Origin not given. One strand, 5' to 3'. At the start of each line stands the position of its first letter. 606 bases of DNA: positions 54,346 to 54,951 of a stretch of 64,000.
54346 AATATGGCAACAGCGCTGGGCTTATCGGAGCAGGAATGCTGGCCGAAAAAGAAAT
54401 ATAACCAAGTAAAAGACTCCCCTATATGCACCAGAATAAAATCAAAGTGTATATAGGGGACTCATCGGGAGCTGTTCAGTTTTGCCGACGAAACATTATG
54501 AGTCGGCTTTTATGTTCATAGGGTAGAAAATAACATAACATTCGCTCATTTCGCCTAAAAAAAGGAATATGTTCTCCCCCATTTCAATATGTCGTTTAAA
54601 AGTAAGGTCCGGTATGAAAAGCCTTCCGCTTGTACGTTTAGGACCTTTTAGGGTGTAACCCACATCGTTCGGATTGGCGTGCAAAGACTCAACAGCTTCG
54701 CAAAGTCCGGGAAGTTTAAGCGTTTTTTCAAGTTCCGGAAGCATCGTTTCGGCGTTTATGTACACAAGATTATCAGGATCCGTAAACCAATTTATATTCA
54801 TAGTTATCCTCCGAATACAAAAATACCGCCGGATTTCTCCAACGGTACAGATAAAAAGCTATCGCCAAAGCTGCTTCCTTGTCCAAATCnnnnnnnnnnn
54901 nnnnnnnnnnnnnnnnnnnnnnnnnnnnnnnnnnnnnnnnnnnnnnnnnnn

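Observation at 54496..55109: Cobalamin riboswitch hidden under a predicted 87-aa ORF, controlling a lone 101-aa protein of unknown function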

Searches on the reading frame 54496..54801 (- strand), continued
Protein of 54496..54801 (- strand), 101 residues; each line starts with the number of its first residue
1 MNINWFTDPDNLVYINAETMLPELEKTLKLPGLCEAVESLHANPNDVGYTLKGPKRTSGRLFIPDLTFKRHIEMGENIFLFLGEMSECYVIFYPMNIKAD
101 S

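Call 99: search_protein_families(library=pfam, proteins=[L073:4099-5070:+, L028:1382-2473:-, L005:7449-7814:+, L005:8407-8970:+, L059:4840-5337:+, L059:5450-5950:+, L043:4733-5116:+], max_evalue=0.01)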
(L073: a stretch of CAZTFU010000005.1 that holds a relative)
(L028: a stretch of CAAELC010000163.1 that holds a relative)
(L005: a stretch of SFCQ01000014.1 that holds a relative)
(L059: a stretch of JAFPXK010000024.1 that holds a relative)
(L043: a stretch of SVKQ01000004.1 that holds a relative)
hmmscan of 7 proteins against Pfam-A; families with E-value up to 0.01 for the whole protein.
L073:4099-5070:+ (323 aa): 2 families
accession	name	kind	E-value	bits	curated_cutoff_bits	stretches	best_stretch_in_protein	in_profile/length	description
PF02588.21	YitT_membrane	-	2.2e-38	132.2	24.3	1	29-240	2-204/205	Uncharacterised 5xTM membrane BCR, YitT family COG1284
PF10035.14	DUF2179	-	1.1e-11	44.8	22.8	1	246-299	1-55/55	Uncharacterized protein conserved in bacteria (DUF2179)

L028:1382-2473:- (363 aa): 3 families
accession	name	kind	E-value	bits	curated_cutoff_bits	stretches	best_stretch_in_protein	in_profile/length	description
PF13243.12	SQHop_cyclase_C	-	2e-07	30.8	26.1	1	227-282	66-122/319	Squalene-hopene cyclase C-terminal domain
PF00432.27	Prenyltrans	-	3.1e-05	24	26.5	1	179-291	34-142/304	Prenyltransferase alpha-alpha toroid domain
PF13249.12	SQHop_cyclase_N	-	0.00038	20.2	26.2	1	198-239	42-84/291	Squalene-hopene cyclase N-terminal domain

L005:7449-7814:+ (121 aa): 0 families

L005:8407-8970:+ (187 aa): 0 families

L059:4840-5337:+ (165 aa): 0 families

L059:5450-5950:+ (166 aa): 0 families

L043:4733-5116:+ (127 aa): 1 family
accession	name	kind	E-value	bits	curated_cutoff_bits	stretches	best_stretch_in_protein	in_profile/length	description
PF02283.22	CobU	-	8.6e-09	35.6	27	1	75-125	117-167/168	Cobinamide kinase / cobinamide phosphate guanyltransferase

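Call 102: fold_search(model_id=the predicted structure, library=viral)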
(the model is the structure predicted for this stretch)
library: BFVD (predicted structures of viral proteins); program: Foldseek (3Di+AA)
matches with E <= 10: 236; with E <= 0.001: 0
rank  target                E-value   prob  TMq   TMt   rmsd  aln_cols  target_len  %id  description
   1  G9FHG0                5.4e-01  0.06  0.20  0.14  12.8       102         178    8  (no name in the UniProt tables at hand)
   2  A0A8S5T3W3            7.0e-01  0.10  0.28  0.31  12.1        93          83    6  Uncharacterized protein [Myoviridae sp. ctqfO1]
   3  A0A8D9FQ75            7.0e-01  0.09  0.24  0.08   9.5        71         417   11  Gp28 [uncultured marine phage]
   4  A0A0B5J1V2            8.6e-01  0.14  0.34  0.17   9.8        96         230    7  Uncharacterized protein [Pandoravirus inopinatum]
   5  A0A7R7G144            8.6e-01  0.04  0.15  0.10  11.8        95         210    8  (no name in the UniProt tables at hand)
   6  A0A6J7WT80            9.2e-01  0.09  0.26  0.17   5.6        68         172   13  Uncharacterized protein [uncultured Caudovirales phage]
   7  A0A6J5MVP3            9.8e-01  0.11  0.28  0.39   8.7        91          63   11  Uncharacterized protein [uncultured Caudovirales phage]
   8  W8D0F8                9.8e-01  0.06  0.25  0.15  11.4       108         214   14  Uncharacterized protein [Erwinia phage PhiEaH1]
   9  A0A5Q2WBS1            1.0e+00  0.06  0.22  0.19  12.4        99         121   10  Uncharacterized protein [Mycobacterium phage DirkDirk]
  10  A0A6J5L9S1            1.1e+00  0.08  0.28  0.16  13.0        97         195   11  Uncharacterized protein (Fragment) [uncultured Caudovirales phage]
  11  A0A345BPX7            1.1e+00  0.06  0.21  0.21  11.5        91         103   15  (no name in the UniProt tables at hand)
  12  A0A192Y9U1            1.1e+00  0.05  0.26  0.19  10.5        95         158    9  Uncharacterized protein [Morganella phage vB_MmoM_MP1]
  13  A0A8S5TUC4            1.4e+00  0.04  0.23  0.13   9.2       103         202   14  Uncharacterized protein [Siphoviridae sp. ctWT735]
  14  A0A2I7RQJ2            1.5e+00  0.07  0.26  0.33   9.9        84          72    8  (no name in the UniProt tables at hand)
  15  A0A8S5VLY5            1.5e+00  0.03  0.20  0.10   9.7        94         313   13  (no name in the UniProt tables at hand)
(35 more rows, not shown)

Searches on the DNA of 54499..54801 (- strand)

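Call 12: search_rna_families(sources=[L001, L003, L005, L006, L008, L011, L033, L036, L043, L071, L077, L078], threshold=gathering)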
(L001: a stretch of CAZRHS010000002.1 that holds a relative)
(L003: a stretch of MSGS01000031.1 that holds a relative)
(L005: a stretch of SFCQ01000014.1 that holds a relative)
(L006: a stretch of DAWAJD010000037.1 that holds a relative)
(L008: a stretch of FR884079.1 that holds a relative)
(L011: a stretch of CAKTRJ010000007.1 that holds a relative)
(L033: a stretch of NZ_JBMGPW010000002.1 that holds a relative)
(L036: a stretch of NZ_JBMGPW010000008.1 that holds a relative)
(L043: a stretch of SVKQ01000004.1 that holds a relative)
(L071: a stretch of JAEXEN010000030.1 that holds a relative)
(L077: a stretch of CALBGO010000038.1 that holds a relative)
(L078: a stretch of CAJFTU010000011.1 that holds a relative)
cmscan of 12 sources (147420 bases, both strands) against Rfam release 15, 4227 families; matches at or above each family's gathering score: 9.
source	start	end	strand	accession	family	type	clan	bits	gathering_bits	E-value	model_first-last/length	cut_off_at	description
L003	5724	5907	+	RF00174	Cobalamin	Cis-reg; riboswitch;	CL00101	122.2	31.5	8.3e-30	1-189/189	no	Cobalamin riboswitch aptamer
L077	5495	5676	+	RF00174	Cobalamin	Cis-reg; riboswitch;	CL00101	120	31.5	3.6e-29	1-189/189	no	Cobalamin riboswitch aptamer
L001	5726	5908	+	RF00174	Cobalamin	Cis-reg; riboswitch;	CL00101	118.8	31.5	7.8e-29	1-189/189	no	Cobalamin riboswitch aptamer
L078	6636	6826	+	RF00174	Cobalamin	Cis-reg; riboswitch;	CL00101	114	31.5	1.9e-27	1-189/189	no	Cobalamin riboswitch aptamer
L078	5541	5730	+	RF00174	Cobalamin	Cis-reg; riboswitch;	CL00101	112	31.5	7.2e-27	1-189/189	no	Cobalamin riboswitch aptamer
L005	5660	5872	+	RF00174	Cobalamin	Cis-reg; riboswitch;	CL00101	106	31.5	3.8e-25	1-189/189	no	Cobalamin riboswitch aptamer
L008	5618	5822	+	RF00174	Cobalamin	Cis-reg; riboswitch;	CL00101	83.8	31.5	8.4e-19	1-189/189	no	Cobalamin riboswitch aptamer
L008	10320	10478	-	RF00234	glmS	Cis-reg; riboswitch;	-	69.3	37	1.7e-13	1-167/167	no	glmS glucosamine-6-phosphate activated ribozyme aptamer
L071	5461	5645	-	RF00174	Cobalamin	Cis-reg; riboswitch;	CL00101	55.7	31.5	9.4e-11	1-189/189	no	Cobalamin riboswitch aptamer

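Call 72: search_rna_families(source=L006, start=5640, end=6010, threshold=evalue, max_evalue=1, show_alignments=2)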
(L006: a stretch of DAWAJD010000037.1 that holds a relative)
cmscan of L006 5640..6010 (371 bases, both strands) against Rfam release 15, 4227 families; matches with E-value up to 1: 0.
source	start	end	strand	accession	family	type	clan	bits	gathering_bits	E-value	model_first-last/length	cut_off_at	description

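Call 73: search_rna_families(source=L068, start=5600, end=6010, threshold=evalue, max_evalue=1, show_alignments=1)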
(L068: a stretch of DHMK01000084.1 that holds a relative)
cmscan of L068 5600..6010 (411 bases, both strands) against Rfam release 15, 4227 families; matches with E-value up to 1: 1.
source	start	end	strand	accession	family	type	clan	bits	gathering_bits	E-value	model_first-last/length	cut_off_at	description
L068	5808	5887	+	RF02837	anti-hemB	Gene; sRNA;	-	18.8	49.5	0.049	1-81/81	no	Burkholderia RNA 7 (anti-hemB)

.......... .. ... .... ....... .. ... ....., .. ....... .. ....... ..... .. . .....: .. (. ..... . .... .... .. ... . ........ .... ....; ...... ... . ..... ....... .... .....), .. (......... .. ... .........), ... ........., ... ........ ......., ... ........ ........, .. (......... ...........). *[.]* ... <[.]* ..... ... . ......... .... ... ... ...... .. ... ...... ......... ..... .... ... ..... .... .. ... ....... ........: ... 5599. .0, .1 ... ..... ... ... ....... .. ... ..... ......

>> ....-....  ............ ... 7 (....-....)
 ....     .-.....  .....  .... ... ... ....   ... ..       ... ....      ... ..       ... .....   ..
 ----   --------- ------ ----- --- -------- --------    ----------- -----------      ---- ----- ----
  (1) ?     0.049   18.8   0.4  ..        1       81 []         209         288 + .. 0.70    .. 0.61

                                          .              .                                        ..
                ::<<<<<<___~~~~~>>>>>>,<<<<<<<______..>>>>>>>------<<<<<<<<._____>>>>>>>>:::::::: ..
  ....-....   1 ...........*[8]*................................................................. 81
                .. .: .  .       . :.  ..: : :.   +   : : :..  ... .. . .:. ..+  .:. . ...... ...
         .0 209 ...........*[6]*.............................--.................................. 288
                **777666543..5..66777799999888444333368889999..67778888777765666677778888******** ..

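Call 98: search_rna_families(sources=[L066, L067, L072, L073, L005, L028, L010, L042], threshold=gathering)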
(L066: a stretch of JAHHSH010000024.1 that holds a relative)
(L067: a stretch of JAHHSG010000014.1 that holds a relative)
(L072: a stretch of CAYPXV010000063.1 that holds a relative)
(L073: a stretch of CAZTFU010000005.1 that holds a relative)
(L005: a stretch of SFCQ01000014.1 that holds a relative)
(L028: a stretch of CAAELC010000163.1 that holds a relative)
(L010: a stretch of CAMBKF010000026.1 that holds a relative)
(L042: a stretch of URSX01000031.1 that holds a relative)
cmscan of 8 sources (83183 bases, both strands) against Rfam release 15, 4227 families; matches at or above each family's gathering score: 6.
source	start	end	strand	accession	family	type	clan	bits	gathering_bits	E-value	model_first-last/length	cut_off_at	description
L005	5660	5872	+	RF00174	Cobalamin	Cis-reg; riboswitch;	CL00101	106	31.5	2.1e-25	1-189/189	no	Cobalamin riboswitch aptamer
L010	5385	5457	+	RF00005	tRNA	Gene; tRNA;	CL00001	72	29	1.1e-13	1-71/71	no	tRNA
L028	7600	7673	+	RF00005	tRNA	Gene; tRNA;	CL00001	67.8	29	1.7e-12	1-71/71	no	tRNA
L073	10608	10681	+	RF00005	tRNA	Gene; tRNA;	CL00001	64.3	29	1.5e-11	1-71/71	no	tRNA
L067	5279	5504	+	RF00174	Cobalamin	Cis-reg; riboswitch;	CL00101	36.7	31.5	1.4e-05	1-189/189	no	Cobalamin riboswitch aptamer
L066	5276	5498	+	RF00174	Cobalamin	Cis-reg; riboswitch;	CL00101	35.9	31.5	2.4e-05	1-189/189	no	Cobalamin riboswitch aptamer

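Call 106: build_rna_model(alignment_id=A9, structure=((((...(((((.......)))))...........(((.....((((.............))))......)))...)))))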
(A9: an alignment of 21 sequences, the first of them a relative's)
Model R2 built from alignment A9 (21 sequences, 80 columns); structure: as given.
model positions 72; base pairs 16; branch points 1; effective number of sequences 1.76; information 0.783 bits per position. Calibrated on 0.2 Mb of random sequence (short: E-values are rough).
structure used (alignment columns):
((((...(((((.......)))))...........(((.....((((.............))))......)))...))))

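Call 107: search_with_rna_model(model_id=R2, sources=[window, L001, L002, L003, L004, L005, L006, L007, L008, L009, L010, L011, L012, L013, L014, L015, L016, L017, L018, L019, L020, L021, L022, L023, L024, L025, L026, L027, L028, L029, L030, L031, L032, L033, L034, L035, L036, L037, L038, L039, L040, L041, L042, L043, L044, L045, L046, L047, L048, L049, L050, L051, L052, L053, L054, L055, L056, L057, L058, L059, L060, L061, L062, L063, L064, L065, L066, L067, L068, L069, L070, L071, L072, L073, L074, L075, L076, L077, L078, L079, L080, L081, L084, L086, L088, L089, L090, L092, L093], max_evalue=0.01)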
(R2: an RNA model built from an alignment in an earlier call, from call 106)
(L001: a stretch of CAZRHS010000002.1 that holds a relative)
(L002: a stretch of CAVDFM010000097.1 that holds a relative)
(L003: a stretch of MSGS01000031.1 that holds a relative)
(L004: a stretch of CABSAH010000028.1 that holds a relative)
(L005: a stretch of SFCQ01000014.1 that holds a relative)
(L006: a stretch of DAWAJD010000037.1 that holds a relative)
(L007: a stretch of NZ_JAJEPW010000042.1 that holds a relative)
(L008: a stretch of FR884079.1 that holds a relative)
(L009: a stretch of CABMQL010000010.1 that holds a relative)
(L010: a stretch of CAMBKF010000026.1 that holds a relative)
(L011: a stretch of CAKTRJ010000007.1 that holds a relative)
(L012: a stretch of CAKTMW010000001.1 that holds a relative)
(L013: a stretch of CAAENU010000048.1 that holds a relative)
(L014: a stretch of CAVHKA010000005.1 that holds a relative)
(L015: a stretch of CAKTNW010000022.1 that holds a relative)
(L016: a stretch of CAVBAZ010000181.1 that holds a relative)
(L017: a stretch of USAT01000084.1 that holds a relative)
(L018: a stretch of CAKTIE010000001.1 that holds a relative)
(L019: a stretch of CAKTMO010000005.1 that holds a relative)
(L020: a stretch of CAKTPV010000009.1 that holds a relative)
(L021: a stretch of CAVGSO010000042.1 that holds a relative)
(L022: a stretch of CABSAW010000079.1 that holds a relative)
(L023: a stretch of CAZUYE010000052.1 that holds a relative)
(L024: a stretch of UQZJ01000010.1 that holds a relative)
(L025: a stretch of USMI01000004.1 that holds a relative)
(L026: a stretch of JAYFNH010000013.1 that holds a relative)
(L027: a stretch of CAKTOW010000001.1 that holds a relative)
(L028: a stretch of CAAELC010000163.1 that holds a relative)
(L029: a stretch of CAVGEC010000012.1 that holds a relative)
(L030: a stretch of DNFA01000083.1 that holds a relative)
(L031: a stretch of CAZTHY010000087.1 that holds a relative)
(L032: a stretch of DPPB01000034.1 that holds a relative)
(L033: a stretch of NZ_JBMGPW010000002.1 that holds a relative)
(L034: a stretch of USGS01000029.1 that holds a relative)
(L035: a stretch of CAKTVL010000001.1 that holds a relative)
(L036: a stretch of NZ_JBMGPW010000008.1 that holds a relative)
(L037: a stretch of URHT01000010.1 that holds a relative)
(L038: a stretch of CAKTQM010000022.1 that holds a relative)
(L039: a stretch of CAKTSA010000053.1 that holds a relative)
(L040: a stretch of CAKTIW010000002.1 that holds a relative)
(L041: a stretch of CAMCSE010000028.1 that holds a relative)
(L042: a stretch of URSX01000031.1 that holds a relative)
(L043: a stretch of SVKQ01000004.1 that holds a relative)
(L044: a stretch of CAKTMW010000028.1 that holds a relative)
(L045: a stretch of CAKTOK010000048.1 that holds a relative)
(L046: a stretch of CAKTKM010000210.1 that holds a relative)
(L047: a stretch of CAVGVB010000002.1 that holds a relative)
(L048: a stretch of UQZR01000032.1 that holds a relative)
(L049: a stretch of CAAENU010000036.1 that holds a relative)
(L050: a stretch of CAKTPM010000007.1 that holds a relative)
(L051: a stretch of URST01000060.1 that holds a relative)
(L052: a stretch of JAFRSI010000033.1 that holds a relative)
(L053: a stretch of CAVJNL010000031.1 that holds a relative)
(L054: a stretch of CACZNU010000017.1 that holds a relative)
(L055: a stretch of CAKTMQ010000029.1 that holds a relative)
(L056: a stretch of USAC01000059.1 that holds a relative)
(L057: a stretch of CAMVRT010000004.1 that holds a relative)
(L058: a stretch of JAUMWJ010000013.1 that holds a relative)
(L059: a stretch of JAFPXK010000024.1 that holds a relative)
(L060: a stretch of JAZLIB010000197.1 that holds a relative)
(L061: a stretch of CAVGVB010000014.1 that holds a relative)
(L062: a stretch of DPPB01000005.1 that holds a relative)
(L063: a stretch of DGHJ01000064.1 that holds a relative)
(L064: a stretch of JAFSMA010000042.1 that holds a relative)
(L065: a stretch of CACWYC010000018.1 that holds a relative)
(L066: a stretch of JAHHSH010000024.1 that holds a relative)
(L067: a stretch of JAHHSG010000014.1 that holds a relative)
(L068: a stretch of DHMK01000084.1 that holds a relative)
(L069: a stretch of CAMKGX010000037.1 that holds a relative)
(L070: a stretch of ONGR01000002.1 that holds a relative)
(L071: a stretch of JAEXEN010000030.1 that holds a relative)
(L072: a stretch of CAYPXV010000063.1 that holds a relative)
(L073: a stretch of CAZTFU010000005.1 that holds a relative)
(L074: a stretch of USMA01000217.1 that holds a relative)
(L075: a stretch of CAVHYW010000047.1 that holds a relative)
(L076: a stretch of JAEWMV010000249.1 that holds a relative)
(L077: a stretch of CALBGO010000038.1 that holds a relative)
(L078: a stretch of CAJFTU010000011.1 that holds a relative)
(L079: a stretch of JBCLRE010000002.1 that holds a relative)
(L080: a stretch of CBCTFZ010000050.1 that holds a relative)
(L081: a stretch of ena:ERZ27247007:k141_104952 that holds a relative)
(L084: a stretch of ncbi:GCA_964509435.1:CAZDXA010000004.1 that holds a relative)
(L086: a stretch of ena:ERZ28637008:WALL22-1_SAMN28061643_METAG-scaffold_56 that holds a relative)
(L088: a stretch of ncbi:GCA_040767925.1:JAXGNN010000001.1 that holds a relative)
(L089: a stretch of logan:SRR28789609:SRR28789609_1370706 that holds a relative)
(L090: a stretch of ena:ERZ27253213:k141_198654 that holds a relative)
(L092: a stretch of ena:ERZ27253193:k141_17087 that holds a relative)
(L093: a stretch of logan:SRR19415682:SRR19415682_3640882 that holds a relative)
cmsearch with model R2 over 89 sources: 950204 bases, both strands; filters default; matches with E-value up to 0.01: 15.
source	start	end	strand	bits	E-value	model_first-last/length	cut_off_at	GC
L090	2738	2809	+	93.5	1.6e-21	1-72/72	no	0.68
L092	1951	2022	+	93.5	1.6e-21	1-72/72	no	0.68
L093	751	822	+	90.6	9.3e-21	1-72/72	no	0.68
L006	5738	5809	+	90.4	1.1e-20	1-72/72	no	0.68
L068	5723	5794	+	88.3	4e-20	1-72/72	no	0.68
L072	2510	2581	+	86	1.7e-19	1-72/72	no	0.53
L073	3964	4035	+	85.6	2.1e-19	1-72/72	no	0.54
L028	2616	2686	-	84.2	5e-19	1-72/72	no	0.63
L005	6679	6750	+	81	3.6e-18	1-72/72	no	0.56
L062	727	798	+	79.1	1.2e-17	1-72/72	no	0.61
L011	7910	7984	+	57.9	5.3e-12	1-72/72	no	0.6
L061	7618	7696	+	44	2.7e-08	1-72/72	no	0.59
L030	8309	8386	+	41.9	9.9e-08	1-72/72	no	0.59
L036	8310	8387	+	41.9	9.9e-08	1-72/72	no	0.59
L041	8317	8394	+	41.9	9.9e-08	1-72/72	no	0.59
